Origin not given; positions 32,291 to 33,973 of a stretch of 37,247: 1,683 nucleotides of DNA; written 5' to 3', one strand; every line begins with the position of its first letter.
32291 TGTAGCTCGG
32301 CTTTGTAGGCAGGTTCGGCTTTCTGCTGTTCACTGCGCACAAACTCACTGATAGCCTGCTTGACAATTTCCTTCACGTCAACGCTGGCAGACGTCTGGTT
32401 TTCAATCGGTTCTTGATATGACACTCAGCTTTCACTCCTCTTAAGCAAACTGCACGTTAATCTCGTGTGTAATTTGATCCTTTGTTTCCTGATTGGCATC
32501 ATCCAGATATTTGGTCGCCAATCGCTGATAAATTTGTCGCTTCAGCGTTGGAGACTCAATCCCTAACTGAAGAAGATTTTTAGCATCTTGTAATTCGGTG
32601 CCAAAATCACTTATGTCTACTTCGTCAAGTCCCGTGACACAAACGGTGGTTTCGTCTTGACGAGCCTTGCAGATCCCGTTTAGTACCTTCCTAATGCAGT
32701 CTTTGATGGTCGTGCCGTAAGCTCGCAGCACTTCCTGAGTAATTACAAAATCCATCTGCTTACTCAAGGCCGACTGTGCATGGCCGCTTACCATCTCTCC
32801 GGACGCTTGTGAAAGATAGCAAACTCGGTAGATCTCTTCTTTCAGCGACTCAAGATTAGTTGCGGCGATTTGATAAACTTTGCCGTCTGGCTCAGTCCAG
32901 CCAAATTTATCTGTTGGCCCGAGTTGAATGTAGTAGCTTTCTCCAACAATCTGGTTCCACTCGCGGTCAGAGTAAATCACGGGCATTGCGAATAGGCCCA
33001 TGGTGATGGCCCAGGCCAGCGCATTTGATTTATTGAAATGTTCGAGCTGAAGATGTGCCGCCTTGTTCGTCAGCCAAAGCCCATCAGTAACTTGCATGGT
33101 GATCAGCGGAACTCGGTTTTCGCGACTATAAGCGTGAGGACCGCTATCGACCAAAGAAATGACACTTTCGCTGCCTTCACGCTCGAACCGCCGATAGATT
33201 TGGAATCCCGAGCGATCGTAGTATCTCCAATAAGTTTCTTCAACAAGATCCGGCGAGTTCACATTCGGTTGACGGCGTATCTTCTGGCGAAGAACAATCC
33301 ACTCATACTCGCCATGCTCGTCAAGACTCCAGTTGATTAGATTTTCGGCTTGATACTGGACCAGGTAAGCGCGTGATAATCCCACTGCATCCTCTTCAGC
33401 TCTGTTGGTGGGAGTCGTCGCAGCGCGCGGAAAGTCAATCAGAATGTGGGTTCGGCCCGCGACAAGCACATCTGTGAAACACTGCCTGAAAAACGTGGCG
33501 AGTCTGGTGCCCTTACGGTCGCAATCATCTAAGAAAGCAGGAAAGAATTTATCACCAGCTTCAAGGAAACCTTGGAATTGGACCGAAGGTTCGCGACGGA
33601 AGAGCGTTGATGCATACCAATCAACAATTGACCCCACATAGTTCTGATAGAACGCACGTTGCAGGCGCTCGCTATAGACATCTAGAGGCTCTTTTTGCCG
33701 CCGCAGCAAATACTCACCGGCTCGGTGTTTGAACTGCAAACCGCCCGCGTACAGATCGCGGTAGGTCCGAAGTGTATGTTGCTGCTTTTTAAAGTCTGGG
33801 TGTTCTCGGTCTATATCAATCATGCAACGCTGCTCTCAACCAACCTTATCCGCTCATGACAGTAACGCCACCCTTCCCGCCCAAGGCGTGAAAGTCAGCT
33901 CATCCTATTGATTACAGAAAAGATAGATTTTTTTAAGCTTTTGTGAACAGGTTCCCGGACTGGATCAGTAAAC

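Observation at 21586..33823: Intact, structural-only, terminase-less phage particle cluster between housekeeping genes (GTA-like candidate)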

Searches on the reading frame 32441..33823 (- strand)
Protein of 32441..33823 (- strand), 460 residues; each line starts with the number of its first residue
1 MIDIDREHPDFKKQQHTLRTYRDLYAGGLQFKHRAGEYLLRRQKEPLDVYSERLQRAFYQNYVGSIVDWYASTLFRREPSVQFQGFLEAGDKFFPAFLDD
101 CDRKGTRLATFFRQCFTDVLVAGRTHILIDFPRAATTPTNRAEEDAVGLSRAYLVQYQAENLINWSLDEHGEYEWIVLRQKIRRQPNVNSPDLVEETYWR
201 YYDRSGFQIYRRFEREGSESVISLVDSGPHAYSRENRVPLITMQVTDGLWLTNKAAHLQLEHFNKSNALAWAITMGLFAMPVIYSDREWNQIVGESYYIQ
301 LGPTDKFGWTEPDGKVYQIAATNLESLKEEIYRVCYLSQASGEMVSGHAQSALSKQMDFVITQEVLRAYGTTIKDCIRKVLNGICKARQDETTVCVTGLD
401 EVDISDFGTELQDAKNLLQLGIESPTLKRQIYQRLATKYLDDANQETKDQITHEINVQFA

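Call 5: search_protein_families(library=pfam, proteins=[window:32441-33823:-], max_evalue=0.1)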
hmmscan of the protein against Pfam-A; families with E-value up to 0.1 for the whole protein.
window:32441-33823:- (460 aa): 1 family
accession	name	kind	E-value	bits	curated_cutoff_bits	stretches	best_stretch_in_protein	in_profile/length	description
PF13264.11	DUF4055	-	0.095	13.3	25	0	256-333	6-88/140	Domain of unknown function (DUF4055)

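Call 6: search_protein_families(library=phrogs, proteins=[window:32441-33823:-], max_evalue=0.1)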
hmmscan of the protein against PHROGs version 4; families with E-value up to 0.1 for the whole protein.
window:32441-33823:- (460 aa): 3 families
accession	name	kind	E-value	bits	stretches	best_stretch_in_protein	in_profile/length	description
phrog_145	-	head and packaging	3.3e-55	188.7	1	2-455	8-466/493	portal protein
phrog_12458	-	unknown function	8.3e-14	52.6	1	5-218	31-238/265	-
phrog_2417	-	unknown function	1.4e-06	28.9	1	3-171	5-157/242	-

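Call 9: find_encoding_contigs(protein=window:32441-33823:-, flank=10000, max_places=10)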
Protein window:32441-33823:- (460 aa): 1 contig read that carries it; 1 place shown.
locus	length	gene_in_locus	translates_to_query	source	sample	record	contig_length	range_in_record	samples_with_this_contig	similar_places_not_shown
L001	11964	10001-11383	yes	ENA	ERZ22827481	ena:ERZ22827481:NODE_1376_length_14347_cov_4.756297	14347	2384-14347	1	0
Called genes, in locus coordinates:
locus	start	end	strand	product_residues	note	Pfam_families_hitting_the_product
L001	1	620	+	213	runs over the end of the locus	PF01195:Pept_tRNA_hydro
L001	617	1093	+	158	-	PF01250:Ribosomal_S6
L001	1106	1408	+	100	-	PF01084:Ribosomal_S18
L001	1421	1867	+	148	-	PF01281:Ribosomal_L9_N, PF03948:Ribosomal_L9_C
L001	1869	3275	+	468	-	PF13646:HEAT_2 (weak)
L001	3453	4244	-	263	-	-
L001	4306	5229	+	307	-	PF00763:THF_DHG_CYH, PF02882:THF_DHG_CYH_C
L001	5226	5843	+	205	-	PF01121:CoaE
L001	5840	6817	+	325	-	-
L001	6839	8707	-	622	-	-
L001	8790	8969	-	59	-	PF18919:DUF5670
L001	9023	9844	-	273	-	PF06325:PrmA, PF05175:MTS, PF08241:Methyltransf_11, PF13649:Methyltransf_25, PF13847:Methyltransf_31 (weak)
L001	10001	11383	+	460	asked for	-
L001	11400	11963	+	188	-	?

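Call 10: find_homologous_proteins(query=window:32441-33823:-, max_evalue=0.00001)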
Query window:32441-33823:- (460 aa): 3283 proteins with E <= 0.00001 among 7157 candidates; the best 120 are listed.
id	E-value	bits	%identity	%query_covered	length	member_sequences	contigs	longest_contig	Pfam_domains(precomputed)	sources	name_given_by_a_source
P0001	0.0e+0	1063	100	100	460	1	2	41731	-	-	-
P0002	0.0e+0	1034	96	100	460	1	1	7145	-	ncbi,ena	-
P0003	1.2e-286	969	90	100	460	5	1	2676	-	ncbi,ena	-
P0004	6.5e-284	960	89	100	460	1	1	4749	-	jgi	jgi:hypothetical protein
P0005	2.6e-281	951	88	100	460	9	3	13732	-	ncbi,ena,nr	ncbi:MAG: hypothetical protein JO150_13390 [Acidobacteriaceae bacterium]|nr:hypothetical protein [Ac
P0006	1.2e-280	949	89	100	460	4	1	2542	-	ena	-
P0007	9.7e-279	943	87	100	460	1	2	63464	-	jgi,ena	jgi:hypothetical protein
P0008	6.2e-276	934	86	100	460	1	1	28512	-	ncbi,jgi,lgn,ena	-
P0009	1.2e-273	926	86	100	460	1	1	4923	-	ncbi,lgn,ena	-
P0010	1.2e-266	903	83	100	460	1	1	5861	-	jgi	jgi:hypothetical protein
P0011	1.6e-249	846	89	88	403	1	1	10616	-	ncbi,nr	ncbi:MAG: hypothetical protein JOZ45_00755, partial [Acidobacteriaceae bacterium]|nr:hypothetical pr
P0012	3.2e-247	839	78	100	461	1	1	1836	-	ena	-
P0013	2.1e-245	833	77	100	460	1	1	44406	-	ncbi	ncbi:MAG: hypothetical protein ACJ746_27345 [Bryobacteraceae bacterium]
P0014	1.8e-244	830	77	100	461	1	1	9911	-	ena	-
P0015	3.7e-244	829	76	100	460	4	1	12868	-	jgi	jgi:hypothetical protein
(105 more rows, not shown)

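Call 12: find_related_loci(query=A1, collection=genome_contigs, flank=10000)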
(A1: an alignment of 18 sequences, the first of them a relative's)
Query A1 (460 aa) in genome_contigs; peptide patterns used: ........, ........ (x = any residue, [..] = any of these).
599 stretches matched a pattern (row limit reached: there are more); 578 encode a relative of the query (tblastn E <= 1e-3); the best 80 are kept; 80 distinct loci.
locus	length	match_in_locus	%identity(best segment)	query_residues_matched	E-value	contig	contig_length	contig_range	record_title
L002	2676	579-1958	90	1-460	0e+0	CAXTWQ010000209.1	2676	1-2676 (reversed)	MAG TPA_asm: uncultured Bryobacteraceae bacterium isolate public_SRR14722090_metawrap_bin.6 genome assembly, contig: pub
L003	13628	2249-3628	88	1-460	0e+0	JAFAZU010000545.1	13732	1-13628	MAG: Acidobacteriaceae bacterium isolate CP_BM_RX_R9_13 BM_RX_R9_k147_4116178, whole genome shotgun sequence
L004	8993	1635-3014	88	1-460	0e+0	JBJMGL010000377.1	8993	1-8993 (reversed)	MAG: Bryobacteraceae bacterium isolate H3_16_all_fractions_metab_43_54_0 k255_6751006, whole genome shotgun sequence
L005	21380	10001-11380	84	1-460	0e+0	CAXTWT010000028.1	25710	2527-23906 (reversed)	MAG TPA_asm: uncultured Bryobacteraceae bacterium isolate public_SRR14722086_metawrap_bin.8 genome assembly, contig: pub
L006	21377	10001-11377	77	1-460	0e+0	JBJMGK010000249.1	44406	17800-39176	MAG: Bryobacteraceae bacterium isolate H2_18_all_fractions_metab_conc_56_56_17 k255_5025755, whole genome shotgun sequen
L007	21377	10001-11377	76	1-460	0e+0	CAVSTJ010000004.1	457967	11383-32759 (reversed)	MAG: uncultured Acidobacteriaceae bacterium isolate MFD09671.bin.2.138 genome assembly, contig: contig_30486, whole geno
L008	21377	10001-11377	76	1-460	0e+0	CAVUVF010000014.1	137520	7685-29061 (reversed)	MAG: uncultured Acidobacteriaceae bacterium isolate MFD01213.bin.2.122 genome assembly, contig: contig_31197, whole geno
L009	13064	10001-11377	76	1-459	0e+0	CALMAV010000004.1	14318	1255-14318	MAG TPA_asm: uncultured Bryobacterales bacterium isolate SRR12240174_bin.37_CONCOCT_v1.1_MAG genome assembly, contig: NO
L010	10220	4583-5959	75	1-460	0e+0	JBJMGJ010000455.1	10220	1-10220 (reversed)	MAG: Bryobacteraceae bacterium isolate H1_18_all_fractions_metab_conc_105_57_8 k255_6667632, whole genome shotgun sequen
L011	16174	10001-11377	76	1-459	0e+0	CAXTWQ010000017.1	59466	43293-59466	MAG TPA_asm: uncultured Bryobacteraceae bacterium isolate public_SRR14722090_metawrap_bin.6 genome assembly, contig: pub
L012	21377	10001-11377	75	1-460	0e+0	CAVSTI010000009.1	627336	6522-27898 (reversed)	MAG: uncultured Acidobacteriaceae bacterium isolate MFD09671.bin.2.23 genome assembly, contig: contig_33804, whole genom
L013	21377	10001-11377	75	1-459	0e+0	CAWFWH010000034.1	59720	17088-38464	MAG: uncultured Acidobacteriaceae bacterium isolate MFD09603.bin.2.165 genome assembly, contig: contig_38508, whole geno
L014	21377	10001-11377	74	1-459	0e+0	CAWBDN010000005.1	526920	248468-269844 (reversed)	MAG: uncultured Acidobacteriaceae bacterium isolate MFD09603.bin.1.369 genome assembly, contig: contig_20479, whole geno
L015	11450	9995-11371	74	1-459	0e+0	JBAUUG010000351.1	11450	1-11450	MAG: Bryobacteraceae bacterium isolate MFD04717_ilm_asm_bin21 k127_55124, whole genome shotgun sequence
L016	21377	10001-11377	74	1-459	0e+0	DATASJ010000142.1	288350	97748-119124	MAG TPA_asm: Bryobacteraceae bacterium isolate SMAG_U5517 k141_6503547, whole genome shotgun sequence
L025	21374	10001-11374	71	1-458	0e+0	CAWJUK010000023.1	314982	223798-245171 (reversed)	MAG: uncultured Acidobacteriaceae bacterium isolate MFD09603.bin.3.218 genome assembly, contig: contig_50391, whole geno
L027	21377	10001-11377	73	1-459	0e+0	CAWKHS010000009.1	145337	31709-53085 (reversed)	MAG: uncultured Acidobacteriaceae bacterium isolate MFD09603.bin.2.82 genome assembly, contig: contig_23351, whole genom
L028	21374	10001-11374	71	1-458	0e+0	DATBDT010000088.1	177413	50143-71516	MAG TPA_asm: Bryobacteraceae bacterium isolate SMAG_U5818 k141_3868335, whole genome shotgun sequence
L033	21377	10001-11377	71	1-459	0e+0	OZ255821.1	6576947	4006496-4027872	MAG: Bryobacteraceae bacterium isolate 718553b6-a045-46b5-ae17-6fe7a38e2867 genome assembly, chromosome: 1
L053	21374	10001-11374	69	1-458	0e+0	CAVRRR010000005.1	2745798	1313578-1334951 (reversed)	MAG: Terriglobia bacterium isolate MFD09603.bin.1.95 genome assembly, contig: contig_35943, whole genome shotgun sequenc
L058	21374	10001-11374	68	1-458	0e+0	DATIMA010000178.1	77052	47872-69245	MAG TPA_asm: Bryobacteraceae bacterium isolate SMAG_U15758 k141_116955, whole genome shotgun sequence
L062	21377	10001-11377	68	1-459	0e+0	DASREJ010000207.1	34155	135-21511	MAG TPA_asm: Bryobacteraceae bacterium isolate SMAG_U10003 k141_443271, whole genome shotgun sequence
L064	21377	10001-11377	69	1-459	0e+0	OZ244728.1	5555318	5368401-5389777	MAG: Bryobacteraceae bacterium isolate c3196df4-be0f-468c-8065-537ddef19e26 genome assembly, chromosome: 1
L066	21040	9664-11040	67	1-459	0e+0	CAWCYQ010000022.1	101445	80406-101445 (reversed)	MAG: Terriglobia bacterium isolate MFD09603.bin.2.272 genome assembly, contig: contig_29402, whole genome shotgun sequen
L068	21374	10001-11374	67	1-458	0e+0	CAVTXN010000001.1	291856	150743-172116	MAG: Terriglobia bacterium isolate MFD09603.bin.2.160 genome assembly, contig: contig_10140, whole genome shotgun sequen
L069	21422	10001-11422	65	1-460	0e+0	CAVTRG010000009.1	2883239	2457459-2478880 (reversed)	MAG: uncultured Acidobacteriaceae bacterium isolate MFD09603.bin.1.367 genome assembly, contig: contig_703, whole genome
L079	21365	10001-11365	65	1-455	0e+0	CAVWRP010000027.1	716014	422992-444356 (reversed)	MAG: Terriglobia bacterium isolate MFD04967.bin.1.62 genome assembly, contig: contig_63268, whole genome shotgun sequenc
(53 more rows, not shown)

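Call 16: search_protein_families(library=pfam, proteins=[L064:8652-9977:+, L069:9274-9726:-, L058:8738-9085:-, L015:9019-9348:+, L064:7961-8353:+, L027:9651-9971:-], max_evalue=0.01)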
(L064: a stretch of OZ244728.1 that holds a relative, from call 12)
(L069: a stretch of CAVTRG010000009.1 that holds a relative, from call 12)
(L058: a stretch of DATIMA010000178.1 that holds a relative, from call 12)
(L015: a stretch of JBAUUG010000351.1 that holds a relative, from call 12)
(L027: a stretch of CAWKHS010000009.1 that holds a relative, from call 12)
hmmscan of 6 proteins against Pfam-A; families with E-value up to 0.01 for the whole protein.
L064:8652-9977:+ (441 aa): 2 families
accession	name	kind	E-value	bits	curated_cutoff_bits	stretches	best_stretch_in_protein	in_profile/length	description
PF03237.21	Terminase_6N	-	1.9e-08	34.7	22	1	42-240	2-208/215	Terminase large subunit, T4likevirus-type, N-terminal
PF04466.19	Terminase_3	-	0.00038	20.5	23.2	1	100-230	66-201/201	Phage terminase large subunit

L069:9274-9726:- (150 aa): 0 families

L058:8738-9085:- (115 aa): 0 families

L015:9019-9348:+ (109 aa): 0 families

L064:7961-8353:+ (130 aa): 1 family
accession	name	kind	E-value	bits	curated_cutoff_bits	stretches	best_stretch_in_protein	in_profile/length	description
PF01609.27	DDE_Tnp_1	-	1.9e-06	28.3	23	1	3-129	44-183/200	Transposase DDE domain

L027:9651-9971:- (106 aa): 0 families

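Call 17: search_protein_families(library=phrogs, proteins=[L064:8652-9977:+, L069:9274-9726:-, L058:8738-9085:-, L015:9019-9348:+, L064:7961-8353:+], max_evalue=0.01)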
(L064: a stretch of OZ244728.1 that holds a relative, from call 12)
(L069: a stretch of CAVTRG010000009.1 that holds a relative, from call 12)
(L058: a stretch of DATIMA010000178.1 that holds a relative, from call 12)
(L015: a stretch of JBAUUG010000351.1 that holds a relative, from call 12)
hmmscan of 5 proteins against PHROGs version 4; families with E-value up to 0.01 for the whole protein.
L064:8652-9977:+ (441 aa): 6 families
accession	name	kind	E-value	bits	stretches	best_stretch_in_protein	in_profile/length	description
phrog_2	-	head and packaging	7.9e-30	105.3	1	36-430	276-596/807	terminase large subunit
phrog_10250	-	head and packaging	2.4e-25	90.6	1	216-438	3-227/228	terminase large subunit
phrog_38319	-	unknown function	6.8e-16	59.5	1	28-276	9-269/271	-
phrog_3717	-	head and packaging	2.1e-12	48.1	1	36-275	22-267/277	terminase large subunit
phrog_979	-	head and packaging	7.2e-08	32.5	1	27-219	156-395/642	terminase large subunit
phrog_6672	-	head and packaging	0.0014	19.2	1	377-432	78-135/145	terminase large subunit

L069:9274-9726:- (150 aa): 0 families

L058:8738-9085:- (115 aa): 0 families

L015:9019-9348:+ (109 aa): 0 families

L064:7961-8353:+ (130 aa): 1 family
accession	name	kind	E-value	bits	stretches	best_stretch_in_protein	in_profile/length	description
phrog_4716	-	integration and excision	1.4e-10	42.5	1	5-118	137-229/268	transposase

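Call 24: search_protein_families(library=pfam, proteins=[L028:8512-9753:+, L062:8205-9635:+, L025:7461-8759:+, L025:8248-9207:+, L068:8348-9430:+, L079:8760-9761:+, L066:8428-9315:+, L033:8376-9668:-, L053:8383-8976:+, L006:6907-9666:-], max_evalue=0.001)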
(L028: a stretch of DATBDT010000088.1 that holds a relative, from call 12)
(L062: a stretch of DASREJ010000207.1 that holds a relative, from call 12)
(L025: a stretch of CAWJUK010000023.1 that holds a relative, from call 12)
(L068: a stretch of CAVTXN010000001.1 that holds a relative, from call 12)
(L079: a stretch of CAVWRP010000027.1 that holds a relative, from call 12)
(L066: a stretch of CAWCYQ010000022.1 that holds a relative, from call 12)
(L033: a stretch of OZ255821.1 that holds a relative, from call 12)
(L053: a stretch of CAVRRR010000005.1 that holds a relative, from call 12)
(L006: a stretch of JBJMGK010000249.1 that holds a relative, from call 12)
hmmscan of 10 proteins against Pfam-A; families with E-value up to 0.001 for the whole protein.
L028:8512-9753:+ (413 aa): 1 family
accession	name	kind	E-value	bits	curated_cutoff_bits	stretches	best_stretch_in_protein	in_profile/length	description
PF14067.11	LssY_C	-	9.5e-48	162.7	25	1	237-405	14-187/188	LssY C-terminus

L062:8205-9635:+ (476 aa): 2 families
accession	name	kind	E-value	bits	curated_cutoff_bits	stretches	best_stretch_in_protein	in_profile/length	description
PF01979.26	Amidohydro_1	-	8.5e-20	71.7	25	1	91-457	1-342/345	Amidohydrolase family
PF07969.17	Amidohydro_3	-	6e-08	33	29.7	0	397-443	405-451/472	Amidohydrolase family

L025:7461-8759:+ (432 aa): 0 families

L025:8248-9207:+ (319 aa): 1 family
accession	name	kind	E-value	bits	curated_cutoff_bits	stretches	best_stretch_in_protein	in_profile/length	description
PF11721.14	Malectin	-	0.00011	22.7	23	1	108-141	50-84/163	Malectin domain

L068:8348-9430:+ (360 aa): 17 families
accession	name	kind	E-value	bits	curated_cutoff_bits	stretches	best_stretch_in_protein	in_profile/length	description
PF13432.12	TPR_16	-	4.2e-19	69.1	32.7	3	55-114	3-62/65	Tetratricopeptide repeat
PF14559.12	TPR_19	-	2.5e-18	66.6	25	2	237-292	5-60/68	Tetratricopeptide repeat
PF13181.12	TPR_8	-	2.8e-18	64.9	25.7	1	228-255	6-33/34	Tetratricopeptide repeat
PF07719.23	TPR_2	-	1.1e-17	63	27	1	230-255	8-33/34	Tetratricopeptide repeat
PF13414.12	TPR_11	-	1.5e-17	63.4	26.8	2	67-97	12-42/42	TPR repeat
PF13428.12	TPR_14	-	3.1e-16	58.7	23.5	1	259-297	3-41/44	Tetratricopeptide repeat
PF00515.34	TPR_1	-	8.5e-16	57.5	27.8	1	230-255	8-33/34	Tetratricopeptide repeat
PF13371.12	TPR_9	-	7.7e-12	45.5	35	1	59-114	5-60/73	Tetratricopeptide repeat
PF13431.12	TPR_17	-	2e-11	43.7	24.4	0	246-277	2-33/34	Tetratricopeptide repeat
PF13174.12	TPR_6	-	3.1e-10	40.5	26.3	0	230-254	7-31/33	Tetratricopeptide repeat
PF13424.12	TPR_12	-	1.3e-07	32.2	30.1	0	225-283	5-71/77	Tetratricopeptide repeat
PF12895.13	ANAPC3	-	1.6e-07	31.9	27.2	1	238-316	4-81/82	Anaphase-promoting complex, cyclosome, subunit 3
PF23914.1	TPR_CcmH_CycH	-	5.5e-07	30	42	1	235-326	62-156/158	Cytochrome c-type biogenesis protein H TPR domain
PF25063.1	ARM_TT21_C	-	5.8e-05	23.5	35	1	237-326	109-199/209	Tetratricopeptide repeat protein 21 C-terminal ARM domain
PF13176.12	TPR_7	-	7.3e-05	23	27.9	0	259-282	1-24/36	Tetratricopeptide repeat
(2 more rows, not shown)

L079:8760-9761:+ (333 aa): 1 family
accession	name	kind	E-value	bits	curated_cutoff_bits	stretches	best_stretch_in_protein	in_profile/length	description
PF00872.24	Transposase_mut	-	4.5e-30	105.2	21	1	25-260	105-340/379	Transposase, Mutator family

L066:8428-9315:+ (295 aa): 2 families
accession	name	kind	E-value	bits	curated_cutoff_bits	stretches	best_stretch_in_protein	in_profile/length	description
PF01609.27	DDE_Tnp_1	-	6.6e-12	46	23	1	115-286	21-199/200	Transposase DDE domain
PF13751.12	DDE_Tnp_1_6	-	0.00076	20.2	25.1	0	231-289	65-123/125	Transposase DDE domain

L033:8376-9668:- (430 aa): 6 families
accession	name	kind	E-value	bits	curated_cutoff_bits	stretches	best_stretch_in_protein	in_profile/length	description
PF00639.27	Rotamase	-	3.7e-15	57.1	21.7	1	232-324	2-97/97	PPIC-type PPIASE domain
PF13616.12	Rotamase_3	-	1.5e-13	51.7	22.5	1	225-325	14-115/116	PPIC-type PPIASE domain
PF13145.12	Rotamase_2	-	3.2e-13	51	27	1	205-337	1-120/121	PPIC-type PPIASE domain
PF13624.11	SurA_N_3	-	1.2e-11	45.2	27.2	1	49-194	16-161/162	SurA-like N-terminal domain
PF13623.11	SurA_N_2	-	6.9e-11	42.7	28.5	1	38-148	1-115/145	SurA-like N-terminal domain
PF09312.16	SurA_N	-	4.3e-06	27.3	30.8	1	73-194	1-117/118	SurA N-terminal domain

L053:8383-8976:+ (197 aa): 0 families

L006:6907-9666:- (919 aa): 3 families
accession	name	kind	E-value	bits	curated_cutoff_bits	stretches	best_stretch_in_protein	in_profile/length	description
PF05170.20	AsmA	-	6.3e-28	98.4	29.8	1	11-766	17-606/607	AsmA family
PF05359.17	DUF748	-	4e-26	91.8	50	1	2-277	14-281/1037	Domain of Unknown Function (DUF748)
PF13116.12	YhdP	-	8.9e-18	64.1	46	2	7-215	15-203/1224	YhdP protein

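Call 33: find_homologous_proteins(query=L011:8652-9977:+, max_evalue=0.00001)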
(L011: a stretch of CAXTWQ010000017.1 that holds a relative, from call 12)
Query L011:8652-9977:+ (441 aa): 3641 proteins with E <= 0.00001 among 8000 candidates; the best 120 are listed.
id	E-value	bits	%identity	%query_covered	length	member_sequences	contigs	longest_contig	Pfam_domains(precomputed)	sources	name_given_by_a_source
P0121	0.0e+0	1015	100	100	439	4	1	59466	PF03237.22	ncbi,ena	-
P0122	4.3e-253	858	83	100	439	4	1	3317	PF03237.22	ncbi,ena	-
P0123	7.1e-246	834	80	100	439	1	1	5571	PF03237.22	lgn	-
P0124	2.2e-244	829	80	100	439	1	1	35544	PF03237.22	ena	-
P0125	6.4e-222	755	76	94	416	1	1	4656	PF03237.22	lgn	-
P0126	8.8e-220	748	73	96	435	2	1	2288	PF03237.22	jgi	jgi:hypothetical protein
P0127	9.2e-220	748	74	96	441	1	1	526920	PF03237.22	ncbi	-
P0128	2.5e-219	747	73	98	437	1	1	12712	PF03237.22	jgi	jgi:hypothetical protein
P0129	4.4e-218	743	73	96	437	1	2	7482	PF03237.22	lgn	-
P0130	8.2e-218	742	74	96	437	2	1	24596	PF03237.22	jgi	-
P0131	2.8e-217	740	72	98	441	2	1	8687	PF17289.9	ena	-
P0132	3.2e-217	740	73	96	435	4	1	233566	PF03237.22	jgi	jgi:hypothetical protein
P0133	3.4e-217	740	74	96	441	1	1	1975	PF03237.22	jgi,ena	jgi:hypothetical protein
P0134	7.1e-217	739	71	97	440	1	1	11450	PF03237.22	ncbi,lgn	ncbi:MAG: terminase family protein [Bryobacteraceae bacterium]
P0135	9.6e-217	738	73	96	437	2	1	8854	PF04466.20,PF03237.22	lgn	-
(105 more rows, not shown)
